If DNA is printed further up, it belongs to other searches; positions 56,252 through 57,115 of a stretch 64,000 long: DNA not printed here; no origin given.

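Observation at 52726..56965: Translationally coupled phosphonate operon with HppE-like epoxidase, FomA-like and P-loop kinases, Fe-ADH and phosphonopyruvate decarboxylase, but no PEP mutase or C-methylation enzyme in view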

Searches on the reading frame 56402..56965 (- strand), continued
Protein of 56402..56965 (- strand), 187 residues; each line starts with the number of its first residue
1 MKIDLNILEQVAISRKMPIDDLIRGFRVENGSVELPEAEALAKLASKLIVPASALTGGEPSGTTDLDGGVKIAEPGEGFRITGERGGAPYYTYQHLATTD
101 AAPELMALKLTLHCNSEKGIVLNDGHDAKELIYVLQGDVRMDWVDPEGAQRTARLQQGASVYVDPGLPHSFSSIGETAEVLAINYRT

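Call 35: find_encoding_contigs(protein=P0026, flank=10000, max_places=2)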
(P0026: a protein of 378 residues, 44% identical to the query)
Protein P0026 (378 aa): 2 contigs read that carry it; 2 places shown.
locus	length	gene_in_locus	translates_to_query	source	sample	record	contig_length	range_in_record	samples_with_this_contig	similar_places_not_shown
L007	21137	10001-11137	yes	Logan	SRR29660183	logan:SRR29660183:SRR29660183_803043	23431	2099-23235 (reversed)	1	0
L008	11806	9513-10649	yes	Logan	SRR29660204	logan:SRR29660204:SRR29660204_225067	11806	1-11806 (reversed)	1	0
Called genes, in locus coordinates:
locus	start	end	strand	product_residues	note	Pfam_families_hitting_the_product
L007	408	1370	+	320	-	PF08808:RES, PF04471:Mrr_cat, PF22722:NA-iREase1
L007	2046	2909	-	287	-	PF20247:DUF6602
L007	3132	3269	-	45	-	-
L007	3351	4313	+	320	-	PF13676:TIR_2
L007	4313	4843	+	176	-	PF00293:NUDIX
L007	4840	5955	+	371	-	PF02595:Gly_kinase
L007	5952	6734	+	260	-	PF02668:TauD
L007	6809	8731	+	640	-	PF01467:CTP_transf_like, PF13714:PEP_mutase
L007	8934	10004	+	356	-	PF00465:Fe-ADH, PF25137:ADH_Fe_C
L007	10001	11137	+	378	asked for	PF02776:TPP_enzyme_N, PF02775:TPP_enzyme_C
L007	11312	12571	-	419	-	-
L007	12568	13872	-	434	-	PF00145:DNA_methylase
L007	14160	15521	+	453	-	PF01966:HD (weak), PF13286:HD_assoc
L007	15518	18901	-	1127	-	PF13482:RNase_H_2, PF01443:Viral_helicase1 (faint), PF13245:AAA_19 (faint), PF13604:AAA_30, PF13086:AAA_11 (weak), PF13087:AAA_12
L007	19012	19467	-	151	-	PF20137:BubE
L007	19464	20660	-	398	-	PF20590:DUF6791, PF00899:ThiF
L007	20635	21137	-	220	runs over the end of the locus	PF14452:Multi_ubiq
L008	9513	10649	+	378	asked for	PF02776:TPP_enzyme_N, PF02775:TPP_enzyme_C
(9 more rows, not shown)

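Call 42: search_protein_families(library=pfam, proteins=[L004:3642-4580:+, L004:6728-7471:+, L004:8894-9535:+, L001:14353-14733:+, L005:5769-6158:+, L005:151-1257:+, L005:4544-5737:+, L005:3426-4547:+], max_evalue=1)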
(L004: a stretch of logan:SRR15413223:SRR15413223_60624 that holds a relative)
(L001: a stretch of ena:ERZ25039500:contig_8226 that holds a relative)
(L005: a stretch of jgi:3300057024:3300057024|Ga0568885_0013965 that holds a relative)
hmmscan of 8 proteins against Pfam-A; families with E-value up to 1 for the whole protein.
L004:3642-4580:+ (312 aa): 2 families
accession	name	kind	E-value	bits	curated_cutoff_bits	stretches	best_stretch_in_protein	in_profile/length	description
PF01909.29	NTP_transf_2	-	0.0022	18.8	21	1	37-69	14-46/93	Nucleotidyltransferase domain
PF22600.2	MTPAP-like_central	-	0.13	12.8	27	1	26-68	28-70/139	Poly(A) RNA polymerase, mitochondrial-like, central palm domain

L004:6728-7471:+ (247 aa): 2 families
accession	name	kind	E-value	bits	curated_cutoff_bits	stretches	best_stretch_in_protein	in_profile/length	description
PF13263.12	PHP_C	-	1.4e-06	28.2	21.3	1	169-199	8-38/56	PHP-associated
PF18745.7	SNAD2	-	0.14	12.4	25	1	62-119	63-117/200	Secreted Novel AID/APOBEC-like Deaminase 2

L004:8894-9535:+ (213 aa): 11 families
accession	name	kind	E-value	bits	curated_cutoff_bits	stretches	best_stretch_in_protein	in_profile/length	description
PF01583.26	APS_kinase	-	9.9e-05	22.9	21.1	1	2-35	4-37/152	Adenylylsulphate kinase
PF02223.23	Thymidylate_kin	-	0.00032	20.9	27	1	6-30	2-26/185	Thymidylate kinase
PF13671.12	AAA_33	-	0.014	16.2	27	1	5-47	4-35/143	AAA domain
PF13401.12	AAA_22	-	0.015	16.1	27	1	2-35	7-33/130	AAA domain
PF13207.12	AAA_17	-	0.064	14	27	0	7-22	2-17/136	AAA domain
PF05729.18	NACHT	-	0.08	13.2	26.7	1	6-99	6-90/167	NACHT domain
PF13238.12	AAA_18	-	0.13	13.1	29.4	1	5-32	3-29/128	AAA domain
PF13399.11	LytR_C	-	0.19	13.1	22.2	1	8-37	7-36/86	LytR cell envelope-related transcriptional attenuator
PF08433.16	KTI12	-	0.19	11.6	22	1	2-36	3-37/271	Chromatin associated protein KTI12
PF03029.23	ATP_bind_1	-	0.24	11.6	27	1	6-34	2-30/240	Conserved hypothetical ATP binding protein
PF03205.20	MobB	-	0.28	11.5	26.6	1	2-31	1-30/133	Molybdopterin guanine dinucleotide synthesis protein B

L001:14353-14733:+ (126 aa): 15 families
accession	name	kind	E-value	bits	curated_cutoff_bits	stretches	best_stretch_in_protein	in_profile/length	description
PF03938.19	OmpH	-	0.0012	19.5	32.4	1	34-107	35-110/141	Outer membrane protein (OmpH-like)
PF24615.2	Spectrin_Anc-1_2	-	0.0036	18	28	1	32-105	18-91/105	Nuclear anchorage protein 1, spectrin repeat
PF08703.15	PLC-beta_C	-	0.0052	16.8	27.6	1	35-106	197-266/272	PLC-beta C terminal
PF13871.12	Helicase_C_4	-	0.02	15.1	30.5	1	37-93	199-255/271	C-terminal domain on Strawberry notch homologue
PF16752.10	TBCC_N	-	0.026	15.3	27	1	46-102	27-83/115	Tubulin-specific chaperone C N-terminal domain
PF04740.18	LXG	-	0.035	14.4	26.5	1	39-99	124-188/202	LXG domain of WXG superfamily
PF22977.2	WHD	-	0.038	14.1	27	1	26-102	9-90/221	Winged helix domain, variant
PF15134.11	CEP15-like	-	0.04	14.3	27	1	45-105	34-95/110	Centrosomal protein 15-like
PF01055.32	Glyco_hydro_31_2nd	-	0.042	13.6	23.5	1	44-107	18-82/328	Glycosyl hydrolases family 31 TIM-barrel domain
PF24715.1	YxiF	-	0.049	14.1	25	1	41-93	34-88/140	YxiF protein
PF16526.10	CLZ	-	0.072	13.9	26.7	1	46-99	16-67/71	C-terminal leucine zipper domain of cyclic nucleotide-gated channels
PF00482.28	T2SSF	-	0.087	13.2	25.2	1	37-94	15-71/125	Type II secretion system (T2SS), protein F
PF08602.15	Mgr1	-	0.14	11.4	25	1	29-104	257-336/377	Mgr1-like, i-AAA protease complex subunit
PF25306.1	DUF7880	-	0.15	12.7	27.5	1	16-74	55-112/127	Domain of unknown function (DUF7880)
PF13801.11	Metal_resist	-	0.22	12.1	29.2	0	55-100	24-71/125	Heavy-metal resistance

L005:5769-6158:+ (129 aa): 2 families
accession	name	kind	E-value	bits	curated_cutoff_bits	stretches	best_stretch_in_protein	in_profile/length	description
PF10169.15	LLPH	-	0.38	11.8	25.7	1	52-107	16-68/127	LLP homolog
PF08139.17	LPAM_1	-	0.85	10.6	20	0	1-15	1-15/18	Prokaryotic membrane lipoprotein lipid attachment site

L005:151-1257:+ (368 aa): 1 family
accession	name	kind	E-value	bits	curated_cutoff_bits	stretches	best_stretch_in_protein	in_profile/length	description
PF14907.12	NTP_transf_5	-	5.4e-22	79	31.2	1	49-322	16-243/249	Uncharacterised nucleotidyltransferase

L005:4544-5737:+ (397 aa): 2 families
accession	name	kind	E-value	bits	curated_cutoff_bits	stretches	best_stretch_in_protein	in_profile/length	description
PF02775.26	TPP_enzyme_C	-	9.5e-15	55.1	21.9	1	231-353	15-151/151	Thiamine pyrophosphate enzyme, C-terminal TPP binding domain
PF02776.23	TPP_enzyme_N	-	6.6e-09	36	26.8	1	13-116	7-108/119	Thiamine pyrophosphate enzyme, N-terminal TPP binding domain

L005:3426-4547:+ (373 aa): 2 families
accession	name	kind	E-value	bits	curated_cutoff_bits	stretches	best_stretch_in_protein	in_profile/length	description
PF25137.1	ADH_Fe_C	-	3.5e-17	63.2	27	1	188-365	6-193/194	Fe-containing alcohol dehydrogenase family, C-terminal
PF00465.25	Fe-ADH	-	1.4e-15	57.7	31.3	1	84-172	80-168/168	Iron-containing alcohol dehydrogenase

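Call 44: find_related_loci(query=A1, collection=genome_contigs, flank=10000)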
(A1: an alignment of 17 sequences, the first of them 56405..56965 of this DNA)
Query A1 (187 aa) in genome_contigs; peptide patterns used: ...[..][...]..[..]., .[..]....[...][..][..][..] (x = any residue, [..] = any of these).
11 stretches matched a pattern; 4 encode a relative of the query (tblastn E <= 1e-3); 4 distinct loci.
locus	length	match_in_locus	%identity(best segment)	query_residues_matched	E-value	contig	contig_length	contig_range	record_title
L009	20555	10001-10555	70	1-185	4e-86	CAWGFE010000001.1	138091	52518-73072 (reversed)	MAG: uncultured Alphaproteobacteria bacterium isolate MFD05684.bin.1.14 genome assembly, contig: contig_107116, whole ge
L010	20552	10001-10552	47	1-185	7e-52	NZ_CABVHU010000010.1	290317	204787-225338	Pseudomonas fluorescens isolate PS833, whole genome shotgun sequence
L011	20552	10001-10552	43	1-185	2e-44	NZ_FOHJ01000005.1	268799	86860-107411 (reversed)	Salinibacillus kushneri strain CGMCC 1.3566, whole genome shotgun sequence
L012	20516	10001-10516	41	14-185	4e-38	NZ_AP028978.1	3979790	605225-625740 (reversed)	Xenorhabdus sp. TCT-1 chromosome, complete genome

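Call 46: search_solved_structures(query=L002:5130-5939:+, max_evalue=0.001, show_alignments=2)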
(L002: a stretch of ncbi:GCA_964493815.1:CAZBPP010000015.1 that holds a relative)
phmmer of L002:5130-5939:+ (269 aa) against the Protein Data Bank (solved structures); distinct sequences matched with E-value up to 0.001: 9.
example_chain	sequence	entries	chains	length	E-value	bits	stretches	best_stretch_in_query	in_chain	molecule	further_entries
3d40_A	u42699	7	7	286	5.4e-19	71.7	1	11-242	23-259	FomA protein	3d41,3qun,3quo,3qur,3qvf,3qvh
7n9d_A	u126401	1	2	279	8.5e-12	48.1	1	10-232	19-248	Isopentenyl phosphate kinase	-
7lnt_A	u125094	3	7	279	9.6e-12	48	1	10-232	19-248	Isopentenyl phosphate kinase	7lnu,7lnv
7lnw_A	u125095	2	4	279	1.7e-11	47.2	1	10-232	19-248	Isopentenyl phosphate kinase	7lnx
3lkk_A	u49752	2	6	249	7.5e-10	41.8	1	14-234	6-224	Gamma-glutamyl kinase related protein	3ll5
8u0k_A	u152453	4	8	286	3.3e-06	29.8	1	10-230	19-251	Isopentenyl phosphate kinase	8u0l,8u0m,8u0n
2bty_A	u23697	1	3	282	3.4e-06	29.8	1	122-234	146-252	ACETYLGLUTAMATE KINASE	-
3k4o_A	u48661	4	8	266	5.6e-05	25.8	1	14-225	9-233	isopentenyl phosphate kinase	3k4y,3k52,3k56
3ll9_A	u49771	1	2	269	5.6e-05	25.8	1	13-257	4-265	Isopentenyl phosphate kinase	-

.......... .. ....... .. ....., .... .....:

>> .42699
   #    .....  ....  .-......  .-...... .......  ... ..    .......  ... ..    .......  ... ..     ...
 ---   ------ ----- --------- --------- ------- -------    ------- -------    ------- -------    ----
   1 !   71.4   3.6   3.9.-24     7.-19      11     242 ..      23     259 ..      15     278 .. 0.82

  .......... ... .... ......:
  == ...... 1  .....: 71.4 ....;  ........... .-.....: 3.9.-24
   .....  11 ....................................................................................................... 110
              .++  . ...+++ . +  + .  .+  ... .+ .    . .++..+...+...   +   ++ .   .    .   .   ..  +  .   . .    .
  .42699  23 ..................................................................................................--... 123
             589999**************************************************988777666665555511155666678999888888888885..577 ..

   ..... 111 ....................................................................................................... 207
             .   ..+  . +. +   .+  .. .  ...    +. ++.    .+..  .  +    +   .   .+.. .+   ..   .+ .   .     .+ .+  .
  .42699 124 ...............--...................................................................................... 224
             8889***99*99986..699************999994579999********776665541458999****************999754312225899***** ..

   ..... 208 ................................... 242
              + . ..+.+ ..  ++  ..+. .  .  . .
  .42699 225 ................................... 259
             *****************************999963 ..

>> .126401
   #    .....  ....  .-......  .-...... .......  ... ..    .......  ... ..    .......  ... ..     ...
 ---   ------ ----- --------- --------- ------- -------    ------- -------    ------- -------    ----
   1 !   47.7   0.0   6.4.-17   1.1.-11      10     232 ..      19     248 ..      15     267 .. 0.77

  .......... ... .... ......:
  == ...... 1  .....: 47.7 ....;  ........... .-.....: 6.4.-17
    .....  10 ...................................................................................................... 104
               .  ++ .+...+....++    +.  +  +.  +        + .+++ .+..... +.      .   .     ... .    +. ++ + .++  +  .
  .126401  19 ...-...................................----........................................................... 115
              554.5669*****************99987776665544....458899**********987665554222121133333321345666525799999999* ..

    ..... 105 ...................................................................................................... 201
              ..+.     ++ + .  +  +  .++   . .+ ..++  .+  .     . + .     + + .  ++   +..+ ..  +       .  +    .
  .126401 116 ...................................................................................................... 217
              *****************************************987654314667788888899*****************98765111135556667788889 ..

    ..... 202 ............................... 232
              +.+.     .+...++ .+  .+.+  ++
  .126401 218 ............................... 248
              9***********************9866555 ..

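Call 47: search_solved_structures(query=L002:5939-6568:+, max_evalue=0.1, show_alignments=1)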
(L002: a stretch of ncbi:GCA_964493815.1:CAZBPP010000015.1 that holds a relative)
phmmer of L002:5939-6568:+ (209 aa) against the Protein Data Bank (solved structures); distinct sequences matched with E-value up to 0.1: 26.
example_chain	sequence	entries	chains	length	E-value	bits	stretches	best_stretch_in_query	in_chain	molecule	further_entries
2plr_A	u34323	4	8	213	9.2e-09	38.4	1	94-193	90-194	Probable thymidylate kinase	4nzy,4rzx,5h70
3hjn_A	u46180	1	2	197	0.00028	23.7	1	1-152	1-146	Thymidylate kinase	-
2yof_A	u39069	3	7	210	0.00079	22.3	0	3-32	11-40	THYMIDYLATE KINASE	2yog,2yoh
2wwf_A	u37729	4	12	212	0.00082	22.2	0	3-32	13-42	THYMIDILATE KINASE, PUTATIVE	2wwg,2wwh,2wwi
1e9f_A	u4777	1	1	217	0.0023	20.8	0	2-31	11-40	THYMIDYLATE KINASE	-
3uxm_A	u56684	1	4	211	0.0047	19.7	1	3-145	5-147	Thymidylate kinase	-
4e5u_A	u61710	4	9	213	0.0048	19.7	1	3-145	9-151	Thymidylate kinase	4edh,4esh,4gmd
3uwo_A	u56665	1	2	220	0.0054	19.6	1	3-145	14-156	Thymidylate kinase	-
3uwk_A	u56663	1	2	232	0.0063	19.3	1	3-145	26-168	Thymidylate kinase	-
8a8h_A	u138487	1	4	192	0.013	18.3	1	5-53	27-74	APS kinase from Methanothermococcus thermolithotrophicus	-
4unp_A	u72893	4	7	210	0.013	18.3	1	1-200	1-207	THYMIDYLATE KINASE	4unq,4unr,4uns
3v9p_A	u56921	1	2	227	0.014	18.2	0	3-145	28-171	Thymidylate kinase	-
1g3u_A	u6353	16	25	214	0.014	18.2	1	1-201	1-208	THYMIDYLATE KINASE | THYMIDYLATE KINASE TMK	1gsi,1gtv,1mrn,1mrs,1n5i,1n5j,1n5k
5xbh_A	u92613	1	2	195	0.016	18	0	1-32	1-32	Thymidylate kinase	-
5xb5_A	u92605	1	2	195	0.016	18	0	1-32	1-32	Thymidylate kinase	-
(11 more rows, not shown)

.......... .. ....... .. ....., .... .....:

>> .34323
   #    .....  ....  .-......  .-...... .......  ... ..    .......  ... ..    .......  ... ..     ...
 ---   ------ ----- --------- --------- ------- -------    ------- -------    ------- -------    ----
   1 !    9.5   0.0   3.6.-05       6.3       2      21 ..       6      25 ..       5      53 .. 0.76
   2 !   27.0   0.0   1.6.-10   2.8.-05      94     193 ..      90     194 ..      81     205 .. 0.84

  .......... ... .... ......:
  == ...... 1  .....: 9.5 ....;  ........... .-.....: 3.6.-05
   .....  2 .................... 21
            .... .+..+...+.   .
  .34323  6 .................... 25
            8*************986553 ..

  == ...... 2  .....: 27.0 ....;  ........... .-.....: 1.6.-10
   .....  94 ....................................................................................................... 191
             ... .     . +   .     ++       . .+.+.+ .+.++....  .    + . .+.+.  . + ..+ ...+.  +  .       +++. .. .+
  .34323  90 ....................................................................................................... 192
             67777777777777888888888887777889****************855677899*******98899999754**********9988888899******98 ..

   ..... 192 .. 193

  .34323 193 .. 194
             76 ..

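Call 53: search_protein_families(library=pfam, proteins=[L011:6523-7482:-, L011:9205-9978:+, L011:13833-15200:+, L011:15303-15758:+, L011:5177-5737:-, L011:15808-16146:+, L011:16517-16945:+], max_evalue=0.1)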
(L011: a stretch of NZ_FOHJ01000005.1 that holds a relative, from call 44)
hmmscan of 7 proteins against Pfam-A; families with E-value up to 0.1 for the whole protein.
L011:6523-7482:- (319 aa): 2 families
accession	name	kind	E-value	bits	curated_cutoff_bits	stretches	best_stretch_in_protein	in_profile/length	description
PF14907.12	NTP_transf_5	-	3.8e-11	43.5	31.2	1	34-194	15-161/249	Uncharacterised nucleotidyltransferase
PF11750.13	DUF3307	-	0.035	14.6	23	0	247-273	55-80/127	Protein of unknown function (DUF3307)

L011:9205-9978:+ (257 aa): 1 family
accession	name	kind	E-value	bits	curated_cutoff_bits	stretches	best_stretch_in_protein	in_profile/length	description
PF04119.17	HSP9_HSP12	-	0.018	15.9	26.3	1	186-213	29-56/59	Heat shock protein 9/12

L011:13833-15200:+ (455 aa): 2 families
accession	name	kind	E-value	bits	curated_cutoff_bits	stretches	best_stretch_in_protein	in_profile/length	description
PF07690.21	MFS_1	-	1.3e-27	97.1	33.4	1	15-388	3-341/347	Major Facilitator Superfamily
PF05977.19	MFS_3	-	0.00032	19.7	27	1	8-435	10-400/524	Transmembrane secretion effector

L011:15303-15758:+ (151 aa): 0 families

L011:5177-5737:- (186 aa): 1 family
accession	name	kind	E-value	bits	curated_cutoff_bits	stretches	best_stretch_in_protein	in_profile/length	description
PF19745.5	FUT8_N_cat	-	0.039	13.2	27.6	1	4-123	8-126/499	Alpha-(1,6)-fucosyltransferase N- and catalytic domains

L011:15808-16146:+ (112 aa): 0 families

L011:16517-16945:+ (142 aa): 0 families
